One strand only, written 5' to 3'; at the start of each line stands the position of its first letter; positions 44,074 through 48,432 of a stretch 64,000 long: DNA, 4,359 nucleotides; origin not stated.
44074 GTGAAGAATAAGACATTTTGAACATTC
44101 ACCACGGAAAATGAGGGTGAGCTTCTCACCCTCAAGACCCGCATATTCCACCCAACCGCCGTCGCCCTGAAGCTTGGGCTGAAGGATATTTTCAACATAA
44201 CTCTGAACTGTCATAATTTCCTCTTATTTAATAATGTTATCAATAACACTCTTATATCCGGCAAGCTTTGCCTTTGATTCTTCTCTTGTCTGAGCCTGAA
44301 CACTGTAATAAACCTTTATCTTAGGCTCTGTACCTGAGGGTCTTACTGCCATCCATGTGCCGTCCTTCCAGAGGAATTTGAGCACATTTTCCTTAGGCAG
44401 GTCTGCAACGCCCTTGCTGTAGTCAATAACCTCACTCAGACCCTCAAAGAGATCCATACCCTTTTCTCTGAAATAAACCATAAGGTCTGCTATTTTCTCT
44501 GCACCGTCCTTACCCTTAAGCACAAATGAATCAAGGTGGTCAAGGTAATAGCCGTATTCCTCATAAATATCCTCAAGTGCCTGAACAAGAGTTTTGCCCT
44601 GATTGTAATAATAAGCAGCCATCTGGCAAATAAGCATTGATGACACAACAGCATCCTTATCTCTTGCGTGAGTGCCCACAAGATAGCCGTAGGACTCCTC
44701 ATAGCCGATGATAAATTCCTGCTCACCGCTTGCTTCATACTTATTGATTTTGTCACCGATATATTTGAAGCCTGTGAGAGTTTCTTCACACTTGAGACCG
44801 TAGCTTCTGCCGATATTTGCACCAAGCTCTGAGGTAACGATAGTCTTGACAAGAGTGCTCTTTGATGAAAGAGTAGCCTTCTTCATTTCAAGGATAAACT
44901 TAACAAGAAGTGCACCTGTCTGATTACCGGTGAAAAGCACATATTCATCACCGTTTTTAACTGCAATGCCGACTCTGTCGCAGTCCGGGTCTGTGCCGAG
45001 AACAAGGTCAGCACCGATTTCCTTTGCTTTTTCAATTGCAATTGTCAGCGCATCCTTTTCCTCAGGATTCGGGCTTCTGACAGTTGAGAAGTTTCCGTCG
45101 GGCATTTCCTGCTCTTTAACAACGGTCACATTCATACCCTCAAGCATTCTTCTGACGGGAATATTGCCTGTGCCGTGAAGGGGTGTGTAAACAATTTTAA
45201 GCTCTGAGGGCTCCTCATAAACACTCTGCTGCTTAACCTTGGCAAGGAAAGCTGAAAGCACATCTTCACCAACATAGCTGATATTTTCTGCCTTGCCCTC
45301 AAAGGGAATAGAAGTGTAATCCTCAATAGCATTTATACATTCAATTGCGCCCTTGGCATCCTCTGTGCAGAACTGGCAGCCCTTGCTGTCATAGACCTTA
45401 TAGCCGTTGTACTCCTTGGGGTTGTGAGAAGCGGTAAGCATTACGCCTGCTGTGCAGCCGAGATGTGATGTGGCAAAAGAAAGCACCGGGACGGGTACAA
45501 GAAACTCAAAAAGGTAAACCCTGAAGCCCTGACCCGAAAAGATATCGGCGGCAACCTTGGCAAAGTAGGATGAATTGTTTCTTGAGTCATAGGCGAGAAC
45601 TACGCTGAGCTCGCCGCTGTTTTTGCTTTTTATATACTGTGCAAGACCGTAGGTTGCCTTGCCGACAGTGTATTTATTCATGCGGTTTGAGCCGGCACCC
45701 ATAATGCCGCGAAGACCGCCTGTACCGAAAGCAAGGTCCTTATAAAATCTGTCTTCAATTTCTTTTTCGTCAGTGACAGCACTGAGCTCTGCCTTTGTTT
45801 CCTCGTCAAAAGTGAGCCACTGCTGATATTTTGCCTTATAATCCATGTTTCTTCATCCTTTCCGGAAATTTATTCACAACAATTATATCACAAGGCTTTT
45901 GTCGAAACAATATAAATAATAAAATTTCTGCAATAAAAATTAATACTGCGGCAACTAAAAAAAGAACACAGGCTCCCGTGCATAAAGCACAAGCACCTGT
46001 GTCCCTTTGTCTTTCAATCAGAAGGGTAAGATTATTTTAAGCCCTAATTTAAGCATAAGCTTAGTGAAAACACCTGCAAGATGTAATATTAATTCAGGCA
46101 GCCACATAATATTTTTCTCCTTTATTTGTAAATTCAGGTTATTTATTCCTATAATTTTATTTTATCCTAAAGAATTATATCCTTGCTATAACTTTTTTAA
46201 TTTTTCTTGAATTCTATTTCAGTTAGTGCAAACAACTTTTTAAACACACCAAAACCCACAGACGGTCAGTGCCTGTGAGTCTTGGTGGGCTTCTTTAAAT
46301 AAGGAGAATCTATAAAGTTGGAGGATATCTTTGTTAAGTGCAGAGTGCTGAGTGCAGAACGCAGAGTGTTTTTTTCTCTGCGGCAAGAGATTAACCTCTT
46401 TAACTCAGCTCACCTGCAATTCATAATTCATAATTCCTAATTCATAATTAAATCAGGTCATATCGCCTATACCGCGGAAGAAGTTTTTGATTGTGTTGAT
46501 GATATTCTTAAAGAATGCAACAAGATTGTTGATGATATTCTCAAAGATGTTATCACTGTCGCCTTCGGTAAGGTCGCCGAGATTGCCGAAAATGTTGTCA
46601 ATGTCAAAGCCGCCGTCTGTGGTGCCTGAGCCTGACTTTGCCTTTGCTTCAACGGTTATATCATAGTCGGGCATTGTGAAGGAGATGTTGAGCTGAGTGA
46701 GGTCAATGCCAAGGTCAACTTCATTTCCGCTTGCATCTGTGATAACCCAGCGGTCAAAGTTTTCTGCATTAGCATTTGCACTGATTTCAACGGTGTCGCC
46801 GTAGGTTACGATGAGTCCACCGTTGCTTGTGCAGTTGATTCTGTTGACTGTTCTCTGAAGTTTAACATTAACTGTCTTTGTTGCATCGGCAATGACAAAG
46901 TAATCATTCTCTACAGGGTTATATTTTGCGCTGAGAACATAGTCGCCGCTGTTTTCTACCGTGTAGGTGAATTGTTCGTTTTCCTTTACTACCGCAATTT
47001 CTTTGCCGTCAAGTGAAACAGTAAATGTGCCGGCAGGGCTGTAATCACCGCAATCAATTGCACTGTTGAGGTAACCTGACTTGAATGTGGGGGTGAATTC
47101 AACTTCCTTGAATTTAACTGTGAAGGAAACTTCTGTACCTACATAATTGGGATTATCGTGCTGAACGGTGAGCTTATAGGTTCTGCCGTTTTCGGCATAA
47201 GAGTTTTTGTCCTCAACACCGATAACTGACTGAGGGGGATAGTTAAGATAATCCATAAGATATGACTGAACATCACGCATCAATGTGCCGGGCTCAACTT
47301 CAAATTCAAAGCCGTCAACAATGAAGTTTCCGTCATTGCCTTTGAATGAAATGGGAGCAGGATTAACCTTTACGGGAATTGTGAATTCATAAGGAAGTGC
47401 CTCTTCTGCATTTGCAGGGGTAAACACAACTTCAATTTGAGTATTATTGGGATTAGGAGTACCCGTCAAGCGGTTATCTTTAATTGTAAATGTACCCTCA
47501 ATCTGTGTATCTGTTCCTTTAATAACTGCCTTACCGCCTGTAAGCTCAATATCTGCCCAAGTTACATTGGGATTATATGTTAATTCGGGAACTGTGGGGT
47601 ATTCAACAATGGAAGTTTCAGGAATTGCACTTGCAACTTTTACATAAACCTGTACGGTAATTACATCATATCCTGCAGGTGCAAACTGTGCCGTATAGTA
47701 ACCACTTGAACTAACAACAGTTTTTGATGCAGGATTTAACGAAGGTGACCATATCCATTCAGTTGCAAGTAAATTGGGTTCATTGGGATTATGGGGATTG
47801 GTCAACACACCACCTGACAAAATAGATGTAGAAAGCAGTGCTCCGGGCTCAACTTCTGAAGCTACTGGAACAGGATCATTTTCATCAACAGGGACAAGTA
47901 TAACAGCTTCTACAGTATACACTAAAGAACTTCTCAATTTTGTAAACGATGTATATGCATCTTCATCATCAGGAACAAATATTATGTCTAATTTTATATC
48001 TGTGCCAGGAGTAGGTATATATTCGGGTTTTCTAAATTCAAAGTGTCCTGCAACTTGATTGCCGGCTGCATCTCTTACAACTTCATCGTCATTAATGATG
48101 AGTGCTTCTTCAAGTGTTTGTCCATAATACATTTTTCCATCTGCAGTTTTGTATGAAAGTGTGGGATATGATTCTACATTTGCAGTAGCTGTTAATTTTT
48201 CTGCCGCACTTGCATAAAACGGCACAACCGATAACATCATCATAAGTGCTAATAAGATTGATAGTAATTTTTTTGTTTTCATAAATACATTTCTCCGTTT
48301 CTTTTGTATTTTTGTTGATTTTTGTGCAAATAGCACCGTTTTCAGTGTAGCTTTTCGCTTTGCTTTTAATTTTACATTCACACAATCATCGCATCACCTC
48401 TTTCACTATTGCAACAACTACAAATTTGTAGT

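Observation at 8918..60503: Placement rule: the elements start at or just after a stop codon, in the orientation of the upstream gene (9 of 10 loci)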

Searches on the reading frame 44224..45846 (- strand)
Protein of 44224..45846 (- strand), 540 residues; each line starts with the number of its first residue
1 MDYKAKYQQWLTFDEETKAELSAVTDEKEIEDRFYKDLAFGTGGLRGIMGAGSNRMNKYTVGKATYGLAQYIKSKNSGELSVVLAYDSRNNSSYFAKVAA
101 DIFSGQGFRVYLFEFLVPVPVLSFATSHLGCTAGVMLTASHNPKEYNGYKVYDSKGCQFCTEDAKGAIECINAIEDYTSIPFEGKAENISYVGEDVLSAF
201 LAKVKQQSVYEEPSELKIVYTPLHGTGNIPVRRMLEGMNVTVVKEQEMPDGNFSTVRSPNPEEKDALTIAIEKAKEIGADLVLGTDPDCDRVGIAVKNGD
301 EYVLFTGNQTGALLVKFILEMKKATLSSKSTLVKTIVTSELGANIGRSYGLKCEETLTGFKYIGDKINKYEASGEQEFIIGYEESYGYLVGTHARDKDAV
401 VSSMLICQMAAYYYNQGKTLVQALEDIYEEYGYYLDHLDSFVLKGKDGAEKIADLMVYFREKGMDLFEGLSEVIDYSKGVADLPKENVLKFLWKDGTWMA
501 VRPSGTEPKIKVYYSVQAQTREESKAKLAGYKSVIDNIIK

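Call 42: find_encoding_contigs(protein=window:44224-45846:-, flank=10000, max_places=10)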
Protein window:44224-45846:- (540 aa): 2 contigs read that carry it; 2 places shown.
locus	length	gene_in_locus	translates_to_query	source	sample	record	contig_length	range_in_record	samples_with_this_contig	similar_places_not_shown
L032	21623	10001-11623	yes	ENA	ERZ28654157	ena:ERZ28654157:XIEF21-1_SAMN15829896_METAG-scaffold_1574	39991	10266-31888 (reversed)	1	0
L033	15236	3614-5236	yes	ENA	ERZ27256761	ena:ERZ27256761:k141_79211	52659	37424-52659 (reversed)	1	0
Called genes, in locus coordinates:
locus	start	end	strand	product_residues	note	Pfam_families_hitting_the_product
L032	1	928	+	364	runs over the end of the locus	-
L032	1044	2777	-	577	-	-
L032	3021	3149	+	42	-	-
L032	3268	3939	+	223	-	PF00072:Response_reg, PF00486:Trans_reg_C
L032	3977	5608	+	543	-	PF00672:HAMP (weak), PF00512:HisKA, PF02518:HATPase_c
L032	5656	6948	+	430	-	PF04389:Peptidase_M28 (weak), PF01546:Peptidase_M20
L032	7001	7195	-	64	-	PF01402:RHH_1 (weak)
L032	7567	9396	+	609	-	-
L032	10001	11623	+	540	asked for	PF02878:PGM_PMM_I, PF02879:PGM_PMM_II, PF02880:PGM_PMM_III, PF00408:PGM_PMM_IV (weak)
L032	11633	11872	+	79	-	PF01106:NifU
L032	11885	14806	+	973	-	PF03065:Glyco_hydro_57 (faint), PF01074:Glyco_hydro_38N, PF09261:Alpha-mann_mid, PF07748:Glyco_hydro_38C, PF17677:Glyco_hydro38C2 (faint)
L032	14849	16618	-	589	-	-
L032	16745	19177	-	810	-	PF14498:Glyco_hyd_65N_2, PF22124:Glyco_hydro_95_cat, PF21307:Glyco_hydro_95_C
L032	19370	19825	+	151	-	PF09148:DUF1934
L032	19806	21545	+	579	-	PF03485:Arg_tRNA_synt_N, PF00750:tRNA-synt_1d, PF05746:DALR_1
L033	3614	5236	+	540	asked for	PF02878:PGM_PMM_I, PF02879:PGM_PMM_II, PF02880:PGM_PMM_III, PF00408:PGM_PMM_IV (weak)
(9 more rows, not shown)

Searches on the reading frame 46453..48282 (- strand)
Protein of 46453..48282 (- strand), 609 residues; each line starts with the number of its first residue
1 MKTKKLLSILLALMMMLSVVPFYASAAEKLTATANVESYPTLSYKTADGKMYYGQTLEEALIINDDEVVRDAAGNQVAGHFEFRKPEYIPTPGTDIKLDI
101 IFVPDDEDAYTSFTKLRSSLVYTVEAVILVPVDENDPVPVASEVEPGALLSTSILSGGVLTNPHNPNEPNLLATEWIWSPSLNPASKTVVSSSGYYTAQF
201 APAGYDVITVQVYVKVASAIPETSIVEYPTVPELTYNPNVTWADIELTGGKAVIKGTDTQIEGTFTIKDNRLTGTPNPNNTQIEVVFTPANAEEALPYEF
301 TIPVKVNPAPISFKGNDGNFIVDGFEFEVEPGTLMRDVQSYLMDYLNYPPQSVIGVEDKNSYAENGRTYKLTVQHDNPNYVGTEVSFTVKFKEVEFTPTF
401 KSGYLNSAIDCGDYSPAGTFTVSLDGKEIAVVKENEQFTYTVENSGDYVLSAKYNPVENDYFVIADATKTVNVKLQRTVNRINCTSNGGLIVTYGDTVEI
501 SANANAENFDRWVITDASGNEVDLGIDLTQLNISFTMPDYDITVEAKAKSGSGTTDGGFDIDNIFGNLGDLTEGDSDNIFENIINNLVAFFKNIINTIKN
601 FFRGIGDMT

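Call 77: search_protein_families(library=pfam, proteins=[window:46453-48282:-], max_evalue=0.001)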
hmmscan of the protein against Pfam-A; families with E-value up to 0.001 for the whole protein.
window:46453-48282:- (609 aa): 0 families
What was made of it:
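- Checked: The 'lipase-like' protein and the 642-aa protein have no Pfam hit (call 77).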
